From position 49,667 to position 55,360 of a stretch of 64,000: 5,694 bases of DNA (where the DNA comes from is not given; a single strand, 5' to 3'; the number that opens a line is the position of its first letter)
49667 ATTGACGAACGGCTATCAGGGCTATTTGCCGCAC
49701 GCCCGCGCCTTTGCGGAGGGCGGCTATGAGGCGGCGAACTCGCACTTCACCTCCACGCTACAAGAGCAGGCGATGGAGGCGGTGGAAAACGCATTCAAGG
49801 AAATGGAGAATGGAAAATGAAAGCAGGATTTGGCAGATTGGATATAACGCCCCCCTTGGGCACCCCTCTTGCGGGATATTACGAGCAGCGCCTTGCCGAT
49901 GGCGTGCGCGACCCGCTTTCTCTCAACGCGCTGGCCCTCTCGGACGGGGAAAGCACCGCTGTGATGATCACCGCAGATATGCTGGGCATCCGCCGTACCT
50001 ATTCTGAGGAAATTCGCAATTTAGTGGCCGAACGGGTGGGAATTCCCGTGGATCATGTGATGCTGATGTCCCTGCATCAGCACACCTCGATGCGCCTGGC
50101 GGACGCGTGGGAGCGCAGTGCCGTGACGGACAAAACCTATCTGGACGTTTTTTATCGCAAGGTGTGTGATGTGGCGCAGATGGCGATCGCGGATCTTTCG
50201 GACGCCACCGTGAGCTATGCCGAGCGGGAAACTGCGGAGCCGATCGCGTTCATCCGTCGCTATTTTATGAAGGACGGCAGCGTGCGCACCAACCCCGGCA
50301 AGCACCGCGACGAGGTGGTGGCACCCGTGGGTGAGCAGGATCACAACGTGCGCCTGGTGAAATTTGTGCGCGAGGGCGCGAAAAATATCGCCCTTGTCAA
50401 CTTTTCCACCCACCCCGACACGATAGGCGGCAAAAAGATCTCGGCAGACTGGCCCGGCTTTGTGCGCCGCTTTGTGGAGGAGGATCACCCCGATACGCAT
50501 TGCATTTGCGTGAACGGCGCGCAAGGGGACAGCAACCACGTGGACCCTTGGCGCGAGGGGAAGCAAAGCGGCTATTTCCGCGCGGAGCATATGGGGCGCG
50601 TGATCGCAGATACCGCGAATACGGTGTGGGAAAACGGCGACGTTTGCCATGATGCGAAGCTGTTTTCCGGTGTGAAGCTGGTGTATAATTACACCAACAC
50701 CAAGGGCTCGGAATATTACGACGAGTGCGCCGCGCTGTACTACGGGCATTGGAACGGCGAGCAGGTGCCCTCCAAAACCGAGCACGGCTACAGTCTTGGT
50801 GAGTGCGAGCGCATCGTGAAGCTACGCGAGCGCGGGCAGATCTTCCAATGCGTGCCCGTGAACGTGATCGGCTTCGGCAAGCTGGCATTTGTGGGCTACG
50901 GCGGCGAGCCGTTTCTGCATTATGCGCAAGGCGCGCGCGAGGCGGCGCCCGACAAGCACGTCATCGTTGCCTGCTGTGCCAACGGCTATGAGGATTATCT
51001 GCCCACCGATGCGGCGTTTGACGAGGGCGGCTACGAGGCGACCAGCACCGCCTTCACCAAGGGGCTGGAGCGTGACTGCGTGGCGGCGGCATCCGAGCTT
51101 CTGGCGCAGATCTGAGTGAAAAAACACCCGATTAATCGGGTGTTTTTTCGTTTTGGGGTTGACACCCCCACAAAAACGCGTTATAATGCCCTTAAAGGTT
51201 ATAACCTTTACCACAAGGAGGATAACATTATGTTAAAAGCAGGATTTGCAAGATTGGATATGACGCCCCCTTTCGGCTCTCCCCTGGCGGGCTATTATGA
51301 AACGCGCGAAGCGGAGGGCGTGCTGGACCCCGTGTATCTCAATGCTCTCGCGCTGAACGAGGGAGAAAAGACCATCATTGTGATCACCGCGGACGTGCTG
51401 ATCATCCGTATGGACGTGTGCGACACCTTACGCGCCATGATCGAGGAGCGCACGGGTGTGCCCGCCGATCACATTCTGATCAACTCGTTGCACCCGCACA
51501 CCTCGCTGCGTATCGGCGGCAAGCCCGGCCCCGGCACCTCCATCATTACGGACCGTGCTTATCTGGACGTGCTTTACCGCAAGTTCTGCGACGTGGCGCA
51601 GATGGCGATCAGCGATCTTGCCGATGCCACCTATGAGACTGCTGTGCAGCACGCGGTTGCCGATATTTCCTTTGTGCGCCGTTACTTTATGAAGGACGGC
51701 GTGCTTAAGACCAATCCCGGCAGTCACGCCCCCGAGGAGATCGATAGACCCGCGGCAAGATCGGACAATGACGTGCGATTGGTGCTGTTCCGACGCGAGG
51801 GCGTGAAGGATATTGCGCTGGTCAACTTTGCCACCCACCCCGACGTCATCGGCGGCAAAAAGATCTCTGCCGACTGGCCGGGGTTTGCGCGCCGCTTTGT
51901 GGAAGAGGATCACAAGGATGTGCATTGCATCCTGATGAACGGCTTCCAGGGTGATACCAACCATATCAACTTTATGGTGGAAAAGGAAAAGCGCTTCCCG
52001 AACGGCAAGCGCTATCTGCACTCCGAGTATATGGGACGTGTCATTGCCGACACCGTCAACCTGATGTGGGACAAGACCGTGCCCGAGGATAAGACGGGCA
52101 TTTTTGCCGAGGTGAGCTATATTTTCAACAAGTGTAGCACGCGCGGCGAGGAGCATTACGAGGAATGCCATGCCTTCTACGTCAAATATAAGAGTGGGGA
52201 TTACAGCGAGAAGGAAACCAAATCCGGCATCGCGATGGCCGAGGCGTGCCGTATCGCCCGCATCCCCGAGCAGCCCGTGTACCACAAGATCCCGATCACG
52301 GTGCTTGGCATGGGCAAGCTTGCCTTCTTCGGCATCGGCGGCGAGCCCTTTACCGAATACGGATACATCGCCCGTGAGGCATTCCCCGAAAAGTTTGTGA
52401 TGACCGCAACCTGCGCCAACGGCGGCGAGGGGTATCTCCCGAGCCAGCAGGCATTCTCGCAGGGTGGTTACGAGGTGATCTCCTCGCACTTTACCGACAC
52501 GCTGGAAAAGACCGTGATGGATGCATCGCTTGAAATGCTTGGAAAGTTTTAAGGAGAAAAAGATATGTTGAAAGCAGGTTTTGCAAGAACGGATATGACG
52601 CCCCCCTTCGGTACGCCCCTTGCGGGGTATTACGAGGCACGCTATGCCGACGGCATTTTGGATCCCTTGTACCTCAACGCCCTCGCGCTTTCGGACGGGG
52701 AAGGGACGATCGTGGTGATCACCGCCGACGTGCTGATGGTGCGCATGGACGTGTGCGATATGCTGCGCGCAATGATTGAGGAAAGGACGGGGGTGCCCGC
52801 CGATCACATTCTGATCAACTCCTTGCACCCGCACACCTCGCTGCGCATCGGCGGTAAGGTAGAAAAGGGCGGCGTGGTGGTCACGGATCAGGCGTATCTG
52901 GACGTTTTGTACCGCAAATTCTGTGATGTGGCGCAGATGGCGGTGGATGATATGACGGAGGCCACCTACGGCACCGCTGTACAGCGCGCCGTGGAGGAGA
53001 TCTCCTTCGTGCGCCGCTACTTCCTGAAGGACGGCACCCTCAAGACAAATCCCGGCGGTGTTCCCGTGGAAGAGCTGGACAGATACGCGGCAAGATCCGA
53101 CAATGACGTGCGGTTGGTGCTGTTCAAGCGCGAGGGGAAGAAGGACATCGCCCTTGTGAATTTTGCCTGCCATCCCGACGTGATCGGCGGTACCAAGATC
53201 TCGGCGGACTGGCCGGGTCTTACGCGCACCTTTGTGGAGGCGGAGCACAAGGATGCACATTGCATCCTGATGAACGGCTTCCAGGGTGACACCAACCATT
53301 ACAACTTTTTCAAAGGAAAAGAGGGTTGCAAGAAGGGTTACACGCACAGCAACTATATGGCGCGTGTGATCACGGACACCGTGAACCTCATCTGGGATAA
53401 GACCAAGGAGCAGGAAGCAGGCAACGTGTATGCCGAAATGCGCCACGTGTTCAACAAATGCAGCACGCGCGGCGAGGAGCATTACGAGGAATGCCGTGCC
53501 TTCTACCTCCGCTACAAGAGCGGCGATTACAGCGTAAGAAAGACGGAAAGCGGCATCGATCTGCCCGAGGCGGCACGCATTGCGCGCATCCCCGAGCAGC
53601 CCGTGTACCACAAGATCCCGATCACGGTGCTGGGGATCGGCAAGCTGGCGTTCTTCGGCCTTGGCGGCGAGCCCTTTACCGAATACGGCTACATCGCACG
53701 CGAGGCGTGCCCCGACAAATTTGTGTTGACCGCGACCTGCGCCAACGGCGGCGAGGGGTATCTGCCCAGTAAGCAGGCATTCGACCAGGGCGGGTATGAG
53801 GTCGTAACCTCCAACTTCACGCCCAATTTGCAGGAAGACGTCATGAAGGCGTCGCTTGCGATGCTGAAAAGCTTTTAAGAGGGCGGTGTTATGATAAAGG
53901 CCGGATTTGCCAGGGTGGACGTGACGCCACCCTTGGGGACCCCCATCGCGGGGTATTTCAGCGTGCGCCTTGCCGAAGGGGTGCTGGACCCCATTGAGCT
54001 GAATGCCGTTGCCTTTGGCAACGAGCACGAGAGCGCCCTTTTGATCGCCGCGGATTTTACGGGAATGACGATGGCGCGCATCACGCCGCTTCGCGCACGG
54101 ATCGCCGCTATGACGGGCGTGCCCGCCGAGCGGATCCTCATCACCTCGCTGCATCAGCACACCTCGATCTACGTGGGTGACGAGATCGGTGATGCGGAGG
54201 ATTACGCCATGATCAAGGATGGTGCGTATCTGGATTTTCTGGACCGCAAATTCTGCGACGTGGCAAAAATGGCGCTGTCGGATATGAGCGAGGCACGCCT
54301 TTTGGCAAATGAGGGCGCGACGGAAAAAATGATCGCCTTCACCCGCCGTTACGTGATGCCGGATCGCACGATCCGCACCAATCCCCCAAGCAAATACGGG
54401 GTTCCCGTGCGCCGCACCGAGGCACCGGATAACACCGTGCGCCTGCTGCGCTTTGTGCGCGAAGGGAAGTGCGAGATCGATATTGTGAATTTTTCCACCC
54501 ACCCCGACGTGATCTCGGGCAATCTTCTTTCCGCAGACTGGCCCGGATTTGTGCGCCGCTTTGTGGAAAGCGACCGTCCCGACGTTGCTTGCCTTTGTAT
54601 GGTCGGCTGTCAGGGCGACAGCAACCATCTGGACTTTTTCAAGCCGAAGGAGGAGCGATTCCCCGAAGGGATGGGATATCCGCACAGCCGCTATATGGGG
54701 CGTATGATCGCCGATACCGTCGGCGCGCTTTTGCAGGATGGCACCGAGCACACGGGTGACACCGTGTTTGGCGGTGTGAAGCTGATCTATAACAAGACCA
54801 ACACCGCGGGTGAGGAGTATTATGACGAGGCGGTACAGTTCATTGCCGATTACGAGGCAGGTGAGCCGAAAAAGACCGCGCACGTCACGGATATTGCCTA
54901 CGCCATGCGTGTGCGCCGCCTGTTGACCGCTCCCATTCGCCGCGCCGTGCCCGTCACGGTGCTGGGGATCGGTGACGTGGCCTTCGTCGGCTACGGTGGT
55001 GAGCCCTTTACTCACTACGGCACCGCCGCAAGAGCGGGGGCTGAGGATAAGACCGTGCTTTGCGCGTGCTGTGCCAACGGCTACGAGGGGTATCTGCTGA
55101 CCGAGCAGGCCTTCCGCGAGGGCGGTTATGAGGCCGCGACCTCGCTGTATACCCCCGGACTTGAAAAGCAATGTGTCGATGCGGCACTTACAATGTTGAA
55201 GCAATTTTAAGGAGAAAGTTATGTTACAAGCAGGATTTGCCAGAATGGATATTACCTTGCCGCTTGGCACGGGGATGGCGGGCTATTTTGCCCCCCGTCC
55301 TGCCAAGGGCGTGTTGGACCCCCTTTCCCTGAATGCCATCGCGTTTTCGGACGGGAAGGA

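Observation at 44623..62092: Eleven-member tandem array of cytoplasmic ceramidase-like hydrolase paralogs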

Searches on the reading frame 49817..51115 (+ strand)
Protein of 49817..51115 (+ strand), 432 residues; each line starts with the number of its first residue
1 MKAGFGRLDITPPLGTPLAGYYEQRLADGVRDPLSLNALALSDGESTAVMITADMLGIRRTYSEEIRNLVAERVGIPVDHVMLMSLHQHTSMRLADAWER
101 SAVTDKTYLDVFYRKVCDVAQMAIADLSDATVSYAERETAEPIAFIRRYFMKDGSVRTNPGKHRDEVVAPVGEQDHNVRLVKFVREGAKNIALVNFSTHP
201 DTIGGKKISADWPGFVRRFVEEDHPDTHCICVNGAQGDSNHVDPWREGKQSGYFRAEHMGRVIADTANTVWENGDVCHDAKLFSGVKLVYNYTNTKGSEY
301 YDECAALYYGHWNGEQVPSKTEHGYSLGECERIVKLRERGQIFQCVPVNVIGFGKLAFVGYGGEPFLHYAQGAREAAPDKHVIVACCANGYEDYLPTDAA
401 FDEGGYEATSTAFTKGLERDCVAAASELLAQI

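Call 4: search_protein_families(library=pfam, proteins=[window:49817-51115:+], max_evalue=0.01)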
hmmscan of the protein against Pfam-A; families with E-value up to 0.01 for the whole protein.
window:49817-51115:+ (432 aa): 2 families
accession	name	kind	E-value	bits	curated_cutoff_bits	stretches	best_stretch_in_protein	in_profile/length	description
PF04734.18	Ceramidase_alk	-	6.3e-10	38.7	32.1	2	3-226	3-232/509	Neutral/alkaline non-lysosomal ceramidase, N-terminal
PF09843.14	DUF2070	-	0.0053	15.6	30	1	33-138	421-521/561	Predicted membrane protein (DUF2070)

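Call 5: search_protein_families(library=ncbifam, proteins=[window:49817-51115:+], max_evalue=0.01)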
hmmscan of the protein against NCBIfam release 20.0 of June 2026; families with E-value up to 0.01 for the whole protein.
window:49817-51115:+ (432 aa): 0 families

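Call 77: find_encoding_contigs(protein=window:49817-51115:+, flank=6000, max_places=6)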
Protein window:49817-51115:+ (432 aa): no gene with exactly this product is on record in the collection.

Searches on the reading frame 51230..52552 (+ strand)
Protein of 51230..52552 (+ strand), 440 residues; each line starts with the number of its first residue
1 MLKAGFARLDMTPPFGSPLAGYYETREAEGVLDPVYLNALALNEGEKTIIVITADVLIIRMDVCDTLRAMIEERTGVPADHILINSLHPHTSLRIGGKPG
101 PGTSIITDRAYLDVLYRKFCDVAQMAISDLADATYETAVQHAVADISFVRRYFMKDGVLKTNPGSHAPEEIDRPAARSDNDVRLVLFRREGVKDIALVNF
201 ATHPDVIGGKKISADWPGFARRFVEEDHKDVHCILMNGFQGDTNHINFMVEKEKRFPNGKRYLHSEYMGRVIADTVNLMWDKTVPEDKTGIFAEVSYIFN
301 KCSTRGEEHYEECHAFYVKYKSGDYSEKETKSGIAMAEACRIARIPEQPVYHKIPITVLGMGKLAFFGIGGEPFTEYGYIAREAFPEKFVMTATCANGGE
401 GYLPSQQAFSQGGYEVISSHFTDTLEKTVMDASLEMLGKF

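Call 4: search_protein_families(library=pfam, proteins=[window:51230-52552:+], max_evalue=0.01)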
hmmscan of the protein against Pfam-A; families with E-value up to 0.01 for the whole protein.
window:51230-52552:+ (440 aa): 0 families

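Call 5: search_protein_families(library=ncbifam, proteins=[window:51230-52552:+], max_evalue=0.01)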
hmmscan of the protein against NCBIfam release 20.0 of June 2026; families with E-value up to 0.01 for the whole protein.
window:51230-52552:+ (440 aa): 0 families

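Call 78: find_encoding_contigs(protein=window:51230-52552:+, flank=10000, max_places=6)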
Protein window:51230-52552:+ (440 aa): 7 contigs read that carry it; 4 places shown.
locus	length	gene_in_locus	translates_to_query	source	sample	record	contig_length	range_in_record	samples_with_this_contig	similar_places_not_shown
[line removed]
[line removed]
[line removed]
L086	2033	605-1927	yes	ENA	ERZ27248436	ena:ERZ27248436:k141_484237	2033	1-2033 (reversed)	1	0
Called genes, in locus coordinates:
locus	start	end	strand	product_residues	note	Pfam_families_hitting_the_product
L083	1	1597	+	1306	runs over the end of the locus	PF13491:FtsK_4TM, PF17854:FtsK_alpha, PF01580:FtsK_SpoIIIE, PF09397:FtsK_gamma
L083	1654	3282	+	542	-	PF17854:FtsK_alpha, PF01580:FtsK_SpoIIIE, PF09397:FtsK_gamma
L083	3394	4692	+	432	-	-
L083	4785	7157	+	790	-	-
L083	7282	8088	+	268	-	-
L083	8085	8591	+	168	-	-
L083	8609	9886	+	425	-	PF04734:Ceramidase_alk (faint)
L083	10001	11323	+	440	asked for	-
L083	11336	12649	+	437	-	-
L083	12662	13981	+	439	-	-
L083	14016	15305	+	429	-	-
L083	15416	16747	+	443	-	PF04734:Ceramidase_alk (faint)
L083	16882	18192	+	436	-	PF04734:Ceramidase_alk (faint)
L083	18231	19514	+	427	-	-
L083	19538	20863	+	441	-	-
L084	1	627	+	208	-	?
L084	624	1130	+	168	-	-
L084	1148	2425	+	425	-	PF04734:Ceramidase_alk (faint)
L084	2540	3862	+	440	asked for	-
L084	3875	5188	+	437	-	-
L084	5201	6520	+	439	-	-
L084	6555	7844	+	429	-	-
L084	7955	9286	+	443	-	PF04734:Ceramidase_alk (faint)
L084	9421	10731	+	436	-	PF04734:Ceramidase_alk (faint)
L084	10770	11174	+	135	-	?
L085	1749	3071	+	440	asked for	-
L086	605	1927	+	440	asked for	-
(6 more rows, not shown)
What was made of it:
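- Tried and rejected: An exact look-up of P3 in the contig index found nothing, so P4 was used instead (calls 77, 78).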

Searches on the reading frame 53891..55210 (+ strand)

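Call 4: search_protein_families(library=pfam, proteins=[window:53891-55210:+], max_evalue=0.01)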
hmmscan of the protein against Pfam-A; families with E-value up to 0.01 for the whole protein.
window:53891-55210:+ (439 aa): 1 family
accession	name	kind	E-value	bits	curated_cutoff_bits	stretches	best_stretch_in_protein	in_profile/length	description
PF04734.18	Ceramidase_alk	-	0.00047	19.4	32.1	1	350-422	419-501/509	Neutral/alkaline non-lysosomal ceramidase, N-terminal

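Call 5: search_protein_families(library=ncbifam, proteins=[window:53891-55210:+], max_evalue=0.01)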
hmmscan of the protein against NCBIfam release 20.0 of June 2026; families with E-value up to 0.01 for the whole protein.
window:53891-55210:+ (439 aa): 1 family
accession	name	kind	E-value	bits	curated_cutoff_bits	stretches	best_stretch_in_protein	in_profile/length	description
NF041649.1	ceramidase_neut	equivalog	0.00089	17.6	1200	1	339-420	384-471/636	neutral ceramidase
